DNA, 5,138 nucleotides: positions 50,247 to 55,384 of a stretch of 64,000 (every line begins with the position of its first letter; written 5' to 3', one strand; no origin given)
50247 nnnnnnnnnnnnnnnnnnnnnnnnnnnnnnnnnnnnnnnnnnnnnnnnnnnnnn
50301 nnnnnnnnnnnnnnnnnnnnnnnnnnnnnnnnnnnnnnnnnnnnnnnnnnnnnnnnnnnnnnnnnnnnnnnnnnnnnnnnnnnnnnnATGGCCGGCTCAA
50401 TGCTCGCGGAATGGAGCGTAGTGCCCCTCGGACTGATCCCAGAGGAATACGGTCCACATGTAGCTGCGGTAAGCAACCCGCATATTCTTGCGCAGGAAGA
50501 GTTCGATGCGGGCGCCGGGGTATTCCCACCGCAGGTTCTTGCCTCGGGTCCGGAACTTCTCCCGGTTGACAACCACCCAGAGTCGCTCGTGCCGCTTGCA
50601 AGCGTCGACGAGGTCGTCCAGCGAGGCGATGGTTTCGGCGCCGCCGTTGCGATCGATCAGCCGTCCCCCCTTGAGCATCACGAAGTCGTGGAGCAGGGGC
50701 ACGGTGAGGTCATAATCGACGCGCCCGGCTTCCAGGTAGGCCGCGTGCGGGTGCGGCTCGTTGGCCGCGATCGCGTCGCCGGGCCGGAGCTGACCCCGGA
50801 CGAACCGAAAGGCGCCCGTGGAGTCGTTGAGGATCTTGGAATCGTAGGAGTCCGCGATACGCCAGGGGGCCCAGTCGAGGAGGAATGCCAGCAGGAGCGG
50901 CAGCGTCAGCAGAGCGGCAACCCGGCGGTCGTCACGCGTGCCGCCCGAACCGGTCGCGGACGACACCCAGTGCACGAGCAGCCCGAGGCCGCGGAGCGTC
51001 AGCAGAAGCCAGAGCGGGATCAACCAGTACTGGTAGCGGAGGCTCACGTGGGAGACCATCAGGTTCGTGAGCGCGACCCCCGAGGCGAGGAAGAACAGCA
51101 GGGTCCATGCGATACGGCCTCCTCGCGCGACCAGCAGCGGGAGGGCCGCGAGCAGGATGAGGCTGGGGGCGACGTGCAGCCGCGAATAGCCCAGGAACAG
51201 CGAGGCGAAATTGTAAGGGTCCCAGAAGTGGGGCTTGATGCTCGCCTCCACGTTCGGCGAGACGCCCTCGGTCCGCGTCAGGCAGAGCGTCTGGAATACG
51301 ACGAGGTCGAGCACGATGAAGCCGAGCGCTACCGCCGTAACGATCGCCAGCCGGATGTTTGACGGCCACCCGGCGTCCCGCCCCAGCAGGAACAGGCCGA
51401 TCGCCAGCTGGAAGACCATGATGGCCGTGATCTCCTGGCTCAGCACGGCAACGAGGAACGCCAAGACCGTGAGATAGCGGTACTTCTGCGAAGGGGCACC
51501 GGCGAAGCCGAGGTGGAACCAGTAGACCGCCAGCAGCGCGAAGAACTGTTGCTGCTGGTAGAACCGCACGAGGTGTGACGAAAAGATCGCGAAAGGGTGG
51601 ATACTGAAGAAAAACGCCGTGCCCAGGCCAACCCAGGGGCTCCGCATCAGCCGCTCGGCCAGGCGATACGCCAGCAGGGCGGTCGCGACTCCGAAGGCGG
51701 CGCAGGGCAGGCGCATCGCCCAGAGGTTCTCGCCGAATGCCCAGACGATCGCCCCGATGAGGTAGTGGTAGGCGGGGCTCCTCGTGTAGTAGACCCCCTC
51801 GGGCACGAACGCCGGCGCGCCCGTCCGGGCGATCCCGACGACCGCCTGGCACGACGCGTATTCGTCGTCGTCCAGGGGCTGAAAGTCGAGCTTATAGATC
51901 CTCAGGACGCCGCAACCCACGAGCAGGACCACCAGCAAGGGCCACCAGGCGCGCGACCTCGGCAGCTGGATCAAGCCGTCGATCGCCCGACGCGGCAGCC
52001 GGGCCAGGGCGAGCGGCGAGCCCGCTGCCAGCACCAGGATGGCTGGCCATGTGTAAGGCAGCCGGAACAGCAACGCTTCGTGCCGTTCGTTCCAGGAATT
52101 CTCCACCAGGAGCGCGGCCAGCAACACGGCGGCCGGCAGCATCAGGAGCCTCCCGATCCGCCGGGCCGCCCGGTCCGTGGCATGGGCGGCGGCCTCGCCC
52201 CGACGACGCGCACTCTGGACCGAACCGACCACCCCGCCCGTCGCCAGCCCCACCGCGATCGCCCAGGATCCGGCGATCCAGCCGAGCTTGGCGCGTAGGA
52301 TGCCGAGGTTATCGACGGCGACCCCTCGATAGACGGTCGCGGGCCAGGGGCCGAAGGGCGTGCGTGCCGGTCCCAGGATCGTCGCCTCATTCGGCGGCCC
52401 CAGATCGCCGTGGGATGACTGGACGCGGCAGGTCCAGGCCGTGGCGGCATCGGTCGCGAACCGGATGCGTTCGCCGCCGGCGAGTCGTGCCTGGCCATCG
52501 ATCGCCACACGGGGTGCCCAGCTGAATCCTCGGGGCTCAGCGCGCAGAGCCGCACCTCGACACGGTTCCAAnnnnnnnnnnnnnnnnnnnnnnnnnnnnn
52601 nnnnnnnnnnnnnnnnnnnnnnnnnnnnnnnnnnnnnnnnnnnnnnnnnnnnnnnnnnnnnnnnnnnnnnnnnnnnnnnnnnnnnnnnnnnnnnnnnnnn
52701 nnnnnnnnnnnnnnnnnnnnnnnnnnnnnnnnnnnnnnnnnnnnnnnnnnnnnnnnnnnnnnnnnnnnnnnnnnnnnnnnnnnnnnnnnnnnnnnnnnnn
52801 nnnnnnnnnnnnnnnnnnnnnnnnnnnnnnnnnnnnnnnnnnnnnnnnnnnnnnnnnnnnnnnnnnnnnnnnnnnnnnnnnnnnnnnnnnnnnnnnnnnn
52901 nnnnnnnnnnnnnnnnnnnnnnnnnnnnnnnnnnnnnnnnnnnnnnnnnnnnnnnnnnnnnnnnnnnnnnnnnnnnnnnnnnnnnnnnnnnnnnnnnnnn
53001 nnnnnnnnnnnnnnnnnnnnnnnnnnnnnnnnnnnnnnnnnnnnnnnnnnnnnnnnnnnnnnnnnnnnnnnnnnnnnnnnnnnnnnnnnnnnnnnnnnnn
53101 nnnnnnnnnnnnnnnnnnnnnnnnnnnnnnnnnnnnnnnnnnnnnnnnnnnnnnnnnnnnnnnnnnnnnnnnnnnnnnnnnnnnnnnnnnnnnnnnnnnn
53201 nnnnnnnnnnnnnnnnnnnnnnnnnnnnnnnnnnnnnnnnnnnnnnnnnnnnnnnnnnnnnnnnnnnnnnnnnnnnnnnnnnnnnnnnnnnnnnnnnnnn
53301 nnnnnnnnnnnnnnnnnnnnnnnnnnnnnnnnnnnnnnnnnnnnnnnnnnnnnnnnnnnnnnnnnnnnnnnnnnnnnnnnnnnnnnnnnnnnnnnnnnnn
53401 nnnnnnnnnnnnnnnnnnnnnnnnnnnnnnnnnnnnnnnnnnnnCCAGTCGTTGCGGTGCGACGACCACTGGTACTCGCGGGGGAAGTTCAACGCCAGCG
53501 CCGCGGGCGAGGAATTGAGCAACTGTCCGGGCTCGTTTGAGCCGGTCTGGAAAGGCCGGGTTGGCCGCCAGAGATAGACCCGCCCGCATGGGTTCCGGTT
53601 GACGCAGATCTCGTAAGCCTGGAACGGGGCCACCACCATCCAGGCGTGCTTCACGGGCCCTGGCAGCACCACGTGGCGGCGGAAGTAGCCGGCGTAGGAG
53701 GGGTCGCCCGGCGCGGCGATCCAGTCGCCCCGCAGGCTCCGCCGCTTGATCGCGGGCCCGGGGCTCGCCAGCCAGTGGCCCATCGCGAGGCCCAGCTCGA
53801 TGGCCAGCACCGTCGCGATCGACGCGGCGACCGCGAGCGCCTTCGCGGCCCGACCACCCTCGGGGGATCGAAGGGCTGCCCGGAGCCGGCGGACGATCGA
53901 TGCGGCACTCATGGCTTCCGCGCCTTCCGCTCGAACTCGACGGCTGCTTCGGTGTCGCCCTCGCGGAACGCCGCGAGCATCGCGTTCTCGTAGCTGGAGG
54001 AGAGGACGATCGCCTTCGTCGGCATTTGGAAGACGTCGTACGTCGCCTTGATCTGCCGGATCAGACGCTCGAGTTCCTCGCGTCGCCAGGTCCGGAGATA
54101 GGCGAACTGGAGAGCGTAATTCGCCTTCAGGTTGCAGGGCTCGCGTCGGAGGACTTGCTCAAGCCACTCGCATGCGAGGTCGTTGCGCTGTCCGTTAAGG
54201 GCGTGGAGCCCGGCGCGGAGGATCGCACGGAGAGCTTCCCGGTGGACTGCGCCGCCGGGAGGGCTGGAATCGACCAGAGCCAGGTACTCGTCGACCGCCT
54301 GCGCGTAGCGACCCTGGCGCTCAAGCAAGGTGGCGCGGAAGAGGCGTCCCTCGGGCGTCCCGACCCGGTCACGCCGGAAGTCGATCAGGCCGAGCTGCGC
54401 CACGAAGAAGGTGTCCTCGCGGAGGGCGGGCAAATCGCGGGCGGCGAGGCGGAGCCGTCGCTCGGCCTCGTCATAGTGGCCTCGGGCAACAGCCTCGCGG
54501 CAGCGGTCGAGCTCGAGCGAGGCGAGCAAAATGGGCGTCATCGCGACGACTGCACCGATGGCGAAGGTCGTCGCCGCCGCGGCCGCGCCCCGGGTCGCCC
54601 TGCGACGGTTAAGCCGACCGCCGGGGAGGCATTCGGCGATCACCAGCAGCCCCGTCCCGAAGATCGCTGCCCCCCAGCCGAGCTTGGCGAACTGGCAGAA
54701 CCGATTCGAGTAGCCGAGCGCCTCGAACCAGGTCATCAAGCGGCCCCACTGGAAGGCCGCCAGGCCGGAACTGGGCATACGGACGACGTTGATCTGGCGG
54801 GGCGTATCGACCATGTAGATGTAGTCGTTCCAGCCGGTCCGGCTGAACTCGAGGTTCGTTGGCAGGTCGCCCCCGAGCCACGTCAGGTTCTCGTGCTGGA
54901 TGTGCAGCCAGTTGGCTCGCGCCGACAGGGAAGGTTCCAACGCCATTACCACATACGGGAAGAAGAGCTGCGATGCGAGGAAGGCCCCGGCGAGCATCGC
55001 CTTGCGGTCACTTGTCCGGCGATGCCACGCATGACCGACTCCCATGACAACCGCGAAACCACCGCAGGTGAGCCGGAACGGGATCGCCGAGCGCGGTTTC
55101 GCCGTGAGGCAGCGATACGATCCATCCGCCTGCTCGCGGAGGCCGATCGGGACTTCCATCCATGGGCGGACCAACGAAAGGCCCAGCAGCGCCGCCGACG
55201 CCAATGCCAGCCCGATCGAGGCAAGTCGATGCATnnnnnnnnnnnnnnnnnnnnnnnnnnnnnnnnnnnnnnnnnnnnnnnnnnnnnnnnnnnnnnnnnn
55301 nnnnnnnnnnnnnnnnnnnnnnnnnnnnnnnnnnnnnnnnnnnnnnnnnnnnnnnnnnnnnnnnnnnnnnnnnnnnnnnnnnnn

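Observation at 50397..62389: Divergent envelope-glycosylation cluster: Ugd, ArnC-like GT2, GT4 and flippase-like protein facing a HlyD adaptor, TPR membrane protein and beta-sandwich-fused GT-C enzyme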

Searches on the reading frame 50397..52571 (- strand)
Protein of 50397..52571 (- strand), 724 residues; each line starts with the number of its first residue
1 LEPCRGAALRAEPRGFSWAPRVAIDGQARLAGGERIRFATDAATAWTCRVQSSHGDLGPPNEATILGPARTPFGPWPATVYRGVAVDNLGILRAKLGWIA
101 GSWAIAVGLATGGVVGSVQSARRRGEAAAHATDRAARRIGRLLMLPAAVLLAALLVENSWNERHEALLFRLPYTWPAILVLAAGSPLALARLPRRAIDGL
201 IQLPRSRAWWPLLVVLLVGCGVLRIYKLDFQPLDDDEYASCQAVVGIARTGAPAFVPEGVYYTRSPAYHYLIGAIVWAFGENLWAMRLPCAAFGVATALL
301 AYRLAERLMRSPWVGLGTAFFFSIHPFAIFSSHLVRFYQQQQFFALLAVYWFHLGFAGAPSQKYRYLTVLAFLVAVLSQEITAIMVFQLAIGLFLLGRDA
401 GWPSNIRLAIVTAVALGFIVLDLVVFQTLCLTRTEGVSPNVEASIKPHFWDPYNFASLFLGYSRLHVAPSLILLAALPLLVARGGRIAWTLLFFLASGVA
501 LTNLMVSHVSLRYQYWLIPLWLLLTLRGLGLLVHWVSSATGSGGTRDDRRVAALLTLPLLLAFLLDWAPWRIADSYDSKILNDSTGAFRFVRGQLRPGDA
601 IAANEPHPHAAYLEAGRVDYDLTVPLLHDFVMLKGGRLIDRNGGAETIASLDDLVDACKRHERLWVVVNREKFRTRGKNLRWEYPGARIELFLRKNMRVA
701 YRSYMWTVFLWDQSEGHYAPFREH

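Call 4: search_protein_families(library=pfam, proteins=[window:50397-52571:-], max_evalue=0.01)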
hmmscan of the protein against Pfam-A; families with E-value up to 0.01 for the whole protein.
window:50397-52571:- (724 aa): 2 families
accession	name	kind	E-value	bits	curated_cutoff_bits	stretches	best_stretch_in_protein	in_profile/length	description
PF13231.12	PMT_2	-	2.2e-09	38.1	26.1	1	264-420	2-153/160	Dolichyl-phosphate-mannose-protein mannosyltransferase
PF02366.24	PMT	-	0.00013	22.1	22.7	1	275-375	71-174/245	Dolichyl-phosphate-mannose-protein mannosyltransferase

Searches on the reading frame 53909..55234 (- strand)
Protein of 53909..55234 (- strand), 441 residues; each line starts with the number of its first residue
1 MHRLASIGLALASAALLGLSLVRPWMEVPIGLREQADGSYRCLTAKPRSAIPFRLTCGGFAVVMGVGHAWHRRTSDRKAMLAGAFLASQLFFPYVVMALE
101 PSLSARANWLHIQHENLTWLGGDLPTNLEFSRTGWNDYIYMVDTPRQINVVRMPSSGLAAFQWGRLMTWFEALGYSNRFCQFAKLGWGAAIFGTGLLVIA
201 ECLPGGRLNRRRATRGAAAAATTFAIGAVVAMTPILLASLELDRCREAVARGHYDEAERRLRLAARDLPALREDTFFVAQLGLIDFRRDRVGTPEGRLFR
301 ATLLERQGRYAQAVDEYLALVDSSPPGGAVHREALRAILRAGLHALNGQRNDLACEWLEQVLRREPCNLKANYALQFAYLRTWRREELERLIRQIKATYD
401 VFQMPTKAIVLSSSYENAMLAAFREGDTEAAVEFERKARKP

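Call 4: search_protein_families(library=pfam, proteins=[window:53909-55234:-], max_evalue=0.01)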
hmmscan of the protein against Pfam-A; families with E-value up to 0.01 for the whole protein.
window:53909-55234:- (441 aa): 2 families
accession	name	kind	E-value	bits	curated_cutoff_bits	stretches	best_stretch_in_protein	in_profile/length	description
PF13432.12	TPR_16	-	0.00015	22.5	32.7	1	300-364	3-60/65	Tetratricopeptide repeat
PF07721.20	TPR_4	-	0.0049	17.8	27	0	295-315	2-22/26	Tetratricopeptide repeat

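Call 14: search_protein_families(library=ncbifam, proteins=[window:53909-55234:-], max_evalue=0.001)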
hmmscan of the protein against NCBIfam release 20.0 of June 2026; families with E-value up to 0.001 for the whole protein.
window:53909-55234:- (441 aa): 0 families

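Call 34: find_homologous_proteins(query=window:53909-55234:-, max_evalue=0.00001)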
Query window:53909-55234:- (441 aa): 43 proteins with E <= 0.00001 among 8000 candidates.
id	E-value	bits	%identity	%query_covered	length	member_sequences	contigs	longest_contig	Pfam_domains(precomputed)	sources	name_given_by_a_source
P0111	3.8e-294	993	100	100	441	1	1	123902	-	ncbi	ncbi:MAG: hypothetical protein U0800_09535 [Isosphaeraceae bacterium]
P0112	3.2e-228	776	77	100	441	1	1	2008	-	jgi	-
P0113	1.9e-203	694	70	98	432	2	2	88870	PF07719.24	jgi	jgi:tetratricopeptide (TPR) repeat protein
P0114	5.7e-201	686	68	100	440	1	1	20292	PF07719.24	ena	-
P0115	3.7e-200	683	70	95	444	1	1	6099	-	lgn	-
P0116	1.7e-199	681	69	95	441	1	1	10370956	-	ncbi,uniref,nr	ncbi:hypothetical protein OJF2_27580 [Aquisphaera giovannonii]|uniref:Tetratricopeptide repeat prote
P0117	1.0e-197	675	67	100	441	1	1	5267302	-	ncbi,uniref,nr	ncbi:tetratricopeptide repeat protein [Paludisphaera mucosa]|uniref:Tetratricopeptide repeat protein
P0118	4.8e-191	653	66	100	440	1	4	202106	-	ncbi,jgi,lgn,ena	jgi:tetratricopeptide (TPR) repeat protein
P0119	1.7e-189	648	67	95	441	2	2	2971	-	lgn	-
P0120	4.4e-189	647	69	92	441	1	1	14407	-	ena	-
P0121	1.2e-188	645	67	97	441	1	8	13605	-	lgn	-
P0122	6.2e-188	643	67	95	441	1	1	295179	PF14559.13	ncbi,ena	-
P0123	1.2e-186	639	65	100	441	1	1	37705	-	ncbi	-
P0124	7.4e-186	636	65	100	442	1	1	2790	-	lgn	-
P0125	1.5e-185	635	65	100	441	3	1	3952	-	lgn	-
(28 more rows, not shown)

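Call 52: predict_structure(alignment_id=A2)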
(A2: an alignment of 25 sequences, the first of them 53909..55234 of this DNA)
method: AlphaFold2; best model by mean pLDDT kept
length: 441 residues; sequences in the alignment: 25
mean_pLDDT: 88.6   pTM: 0.86
mean pLDDT of the five models: 88.6, 87.9, 87.1, 87.0, 85.5
residues with pLDDT >= 90: 299; 70-90: 108; 50-70: 21; < 50: 13
segments of 3 or more residues with pLDDT < 50: 127-134, 158-160
pLDDT, mean of each block of 10 residues (from residue 1): 87 94 95 95 95 93 87 88 95 91 90 81 55 55 75 58 63 83 94 94 89 95 94 89 91 95 91 88 94 94 94 96 91 94 92 96 95 95 95 96 89 92 93 90 58
secondary structure, 60 per line:
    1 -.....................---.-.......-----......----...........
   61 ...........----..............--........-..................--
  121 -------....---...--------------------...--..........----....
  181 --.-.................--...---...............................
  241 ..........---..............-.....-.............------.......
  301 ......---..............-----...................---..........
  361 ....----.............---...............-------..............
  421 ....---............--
elements in order: H2-22 E28-34 E40-45 H50-71 H76-89 H92-99 H101-118 H128-131 H163-172 H177-180 H185-201 H210-250 H254-267 H269-273 H275-287 H294-306 H310-323 H329-347 H351-364 H369-381 H385-399 H407-424 H428-439

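Call 55: fold_search(model_id=the predicted structure, library=pdb)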
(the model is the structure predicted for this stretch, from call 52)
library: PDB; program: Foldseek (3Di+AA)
matches with E <= 10: 1300; with E <= 0.001: 9
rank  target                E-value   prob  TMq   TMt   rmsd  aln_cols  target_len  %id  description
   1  5lfl_F                3.7e-04  1.00  0.22  0.47   8.7       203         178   21  MamA RS-1 ArsTM double mutant (released 2017-08-02)
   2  5lfl_B                4.1e-04  1.00  0.22  0.48   8.7       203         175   21  MamA RS-1 ArsTM double mutant (released 2017-08-02)
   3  5lfl_D                4.1e-04  1.00  0.22  0.48   8.7       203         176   21  MamA RS-1 ArsTM double mutant (released 2017-08-02)
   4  4xi0_F                4.1e-04  1.00  0.22  0.47   8.8       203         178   21  MamA 41-end from Desulfovibrio magneticus RS-1 (released 2015-08-19)
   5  4xi0_D                5.0e-04  1.00  0.22  0.47   8.8       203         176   21  MamA 41-end from Desulfovibrio magneticus RS-1 (released 2015-08-19)
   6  5lfl_A                5.7e-04  1.00  0.22  0.48   8.7       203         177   21  MamA RS-1 ArsTM double mutant (released 2017-08-02)
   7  5lfm_B                6.8e-04  1.00  0.22  0.48   8.7       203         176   22  MamA RS-1 ArsTM double mutant (released 2017-08-02)
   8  5lfm_F                6.8e-04  1.00  0.22  0.47   8.7       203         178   22  MamA RS-1 ArsTM double mutant (released 2017-08-02)
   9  5lfm_A                7.1e-04  1.00  0.23  0.48   8.7       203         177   22  MamA RS-1 ArsTM double mutant (released 2017-08-02)
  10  4xi0_A                1.0e-03  1.00  0.22  0.47   8.8       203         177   21  MamA 41-end from Desulfovibrio magneticus RS-1 (released 2015-08-19)
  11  4xi0_B                1.1e-03  1.00  0.22  0.48   8.8       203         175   21  MamA 41-end from Desulfovibrio magneticus RS-1 (released 2015-08-19)
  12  8chy                  1.1e-03  1.00  0.19  0.27  12.5       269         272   15  Crystal structure of an 8-repeat consensus TPR superhelix with Zinc. (released 2024-02-21)
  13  9qhb                  1.2e-03  1.00  0.25  0.37  11.0       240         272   17  Crystal structure of 16-repeat CTPR protein with eliminated coordination sites (released 2025-10-22)
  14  3vtx_A                1.9e-03  1.00  0.23  0.50   8.7       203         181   14  Crystal structure of MamA protein (released 2012-10-31)
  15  6b85_A                2.0e-03  1.00  0.24  0.44  15.9       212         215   15  Crystal structure of transmembrane protein TMHC4_R (released 2018-03-14)
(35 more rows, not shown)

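Call 65: search_protein_representatives(alignment_id=A2)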
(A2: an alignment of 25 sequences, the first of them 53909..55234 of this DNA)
Query: 25 sequences, 441 profile positions. Proteins with E-value up to 0.001 (for the whole library): 381; up to 1e-10: 213; up to 1e-30: 138. The best 150 are listed.
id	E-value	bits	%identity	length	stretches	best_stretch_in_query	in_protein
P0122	2.6e-213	724.9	-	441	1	1-441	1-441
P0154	1.0e-158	545.0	-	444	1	1-441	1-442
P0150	1.2e-156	538.2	-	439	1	1-437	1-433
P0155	1.2e-156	538.2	-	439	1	1-441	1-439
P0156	4.2e-145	500.1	-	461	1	2-441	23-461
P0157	4.7e-145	500.0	-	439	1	1-441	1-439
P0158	9.1e-136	469.4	-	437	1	1-437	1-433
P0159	2.7e-135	467.8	-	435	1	1-436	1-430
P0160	2.0e-126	438.6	-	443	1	1-438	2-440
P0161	1.7e-125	435.5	-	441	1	1-441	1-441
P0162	1.8e-124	432.2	-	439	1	1-439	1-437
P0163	1.3e-123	429.4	-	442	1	1-441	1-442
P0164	1.1e-122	426.2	-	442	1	1-441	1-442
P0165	2.8e-121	421.6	-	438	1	5-441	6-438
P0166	1.4e-119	416.0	-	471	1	7-439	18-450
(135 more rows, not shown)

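Call 77: find_encoding_contigs(protein=P0111, flank=10000, max_places=2)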
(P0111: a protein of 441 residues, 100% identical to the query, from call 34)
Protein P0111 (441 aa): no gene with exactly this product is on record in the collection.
